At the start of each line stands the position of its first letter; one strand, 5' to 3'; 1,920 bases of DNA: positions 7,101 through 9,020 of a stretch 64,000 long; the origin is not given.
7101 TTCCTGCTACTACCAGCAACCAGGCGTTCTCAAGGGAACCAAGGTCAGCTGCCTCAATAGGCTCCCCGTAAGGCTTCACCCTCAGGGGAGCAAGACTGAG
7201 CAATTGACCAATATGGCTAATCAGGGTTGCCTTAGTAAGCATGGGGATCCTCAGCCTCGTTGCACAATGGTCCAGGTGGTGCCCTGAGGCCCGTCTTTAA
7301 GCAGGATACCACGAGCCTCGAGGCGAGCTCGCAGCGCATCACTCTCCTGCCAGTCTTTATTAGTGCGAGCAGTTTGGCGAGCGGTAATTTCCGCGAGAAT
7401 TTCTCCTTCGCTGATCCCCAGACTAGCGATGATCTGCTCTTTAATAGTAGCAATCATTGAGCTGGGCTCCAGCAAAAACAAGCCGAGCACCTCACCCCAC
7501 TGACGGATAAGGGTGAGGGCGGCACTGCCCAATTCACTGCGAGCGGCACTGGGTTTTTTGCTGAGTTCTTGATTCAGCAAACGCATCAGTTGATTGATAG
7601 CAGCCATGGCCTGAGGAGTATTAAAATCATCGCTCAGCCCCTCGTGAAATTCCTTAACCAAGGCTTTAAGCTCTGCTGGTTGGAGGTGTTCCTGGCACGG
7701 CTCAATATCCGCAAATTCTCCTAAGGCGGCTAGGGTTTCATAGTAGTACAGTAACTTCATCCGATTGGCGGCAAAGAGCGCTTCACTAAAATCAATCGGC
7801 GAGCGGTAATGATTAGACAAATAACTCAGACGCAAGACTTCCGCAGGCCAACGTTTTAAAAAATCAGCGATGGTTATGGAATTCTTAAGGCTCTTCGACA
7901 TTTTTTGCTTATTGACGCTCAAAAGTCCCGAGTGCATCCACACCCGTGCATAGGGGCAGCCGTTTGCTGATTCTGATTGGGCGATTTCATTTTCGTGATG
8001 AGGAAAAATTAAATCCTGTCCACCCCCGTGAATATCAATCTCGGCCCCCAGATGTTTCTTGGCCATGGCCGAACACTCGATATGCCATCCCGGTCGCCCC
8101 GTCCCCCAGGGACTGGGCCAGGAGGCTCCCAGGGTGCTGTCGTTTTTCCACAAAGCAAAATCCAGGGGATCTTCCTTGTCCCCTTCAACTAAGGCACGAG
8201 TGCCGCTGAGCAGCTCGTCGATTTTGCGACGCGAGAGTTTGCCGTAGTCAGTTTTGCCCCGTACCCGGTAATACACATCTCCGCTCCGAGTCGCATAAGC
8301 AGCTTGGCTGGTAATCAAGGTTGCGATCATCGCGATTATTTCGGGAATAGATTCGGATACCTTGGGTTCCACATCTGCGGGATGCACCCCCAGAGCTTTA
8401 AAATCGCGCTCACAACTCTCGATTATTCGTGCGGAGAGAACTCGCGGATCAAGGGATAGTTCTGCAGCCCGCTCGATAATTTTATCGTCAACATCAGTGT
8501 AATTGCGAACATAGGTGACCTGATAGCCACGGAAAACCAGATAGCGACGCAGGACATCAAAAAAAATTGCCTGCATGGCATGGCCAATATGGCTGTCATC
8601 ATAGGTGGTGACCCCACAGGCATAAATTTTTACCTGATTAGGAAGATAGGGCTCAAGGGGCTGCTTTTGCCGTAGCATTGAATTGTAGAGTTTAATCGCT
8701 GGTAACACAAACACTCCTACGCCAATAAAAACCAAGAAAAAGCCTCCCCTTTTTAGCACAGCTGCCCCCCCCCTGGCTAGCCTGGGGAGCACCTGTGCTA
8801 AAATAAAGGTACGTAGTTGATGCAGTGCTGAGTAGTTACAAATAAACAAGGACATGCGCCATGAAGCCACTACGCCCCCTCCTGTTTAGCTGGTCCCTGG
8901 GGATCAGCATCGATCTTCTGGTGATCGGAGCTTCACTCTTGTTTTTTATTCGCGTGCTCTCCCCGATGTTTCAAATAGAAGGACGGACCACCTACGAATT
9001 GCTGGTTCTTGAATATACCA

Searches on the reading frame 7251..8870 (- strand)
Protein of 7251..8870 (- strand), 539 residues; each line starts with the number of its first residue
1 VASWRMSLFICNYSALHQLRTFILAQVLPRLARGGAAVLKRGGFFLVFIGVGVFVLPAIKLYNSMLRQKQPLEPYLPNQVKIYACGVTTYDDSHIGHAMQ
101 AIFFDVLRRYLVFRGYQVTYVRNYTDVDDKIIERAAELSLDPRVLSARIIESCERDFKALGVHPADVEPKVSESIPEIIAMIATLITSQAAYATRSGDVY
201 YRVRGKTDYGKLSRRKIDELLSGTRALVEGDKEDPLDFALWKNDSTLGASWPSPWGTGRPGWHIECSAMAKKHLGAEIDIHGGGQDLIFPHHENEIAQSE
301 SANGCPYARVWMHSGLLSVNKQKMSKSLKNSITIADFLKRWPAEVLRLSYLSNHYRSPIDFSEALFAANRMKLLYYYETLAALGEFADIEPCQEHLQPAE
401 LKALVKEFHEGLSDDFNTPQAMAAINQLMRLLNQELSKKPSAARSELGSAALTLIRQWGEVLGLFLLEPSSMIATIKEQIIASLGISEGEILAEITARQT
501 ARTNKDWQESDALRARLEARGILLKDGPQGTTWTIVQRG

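Call 32: search_protein_families(library=pfam, proteins=[window:7251-8870:-], max_evalue=0.00001)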
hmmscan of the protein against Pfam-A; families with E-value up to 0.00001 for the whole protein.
window:7251-8870:- (539 aa): 5 families
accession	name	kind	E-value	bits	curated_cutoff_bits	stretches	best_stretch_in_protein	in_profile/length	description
PF01406.26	tRNA-synt_1e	-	1.6e-119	399.2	27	1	74-367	4-297/301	tRNA synthetases class I (C) catalytic domain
PF09334.17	tRNA-synt_1g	-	2.3e-13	50.1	20.1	1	92-202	13-123/391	tRNA synthetases class I (M)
PF09190.17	DALR_2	-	6e-13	49.6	22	1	407-465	1-56/57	DALR domain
PF00133.28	tRNA-synt_1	-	1.9e-09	37.2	22.7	0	284-357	335-409/414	tRNA synthetases class I (I, L, M and V)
PF23493.1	CysS_C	-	6.3e-07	29.8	23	1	496-533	13-50/51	Cysteinyl-tRNA ligase anticodon binding domain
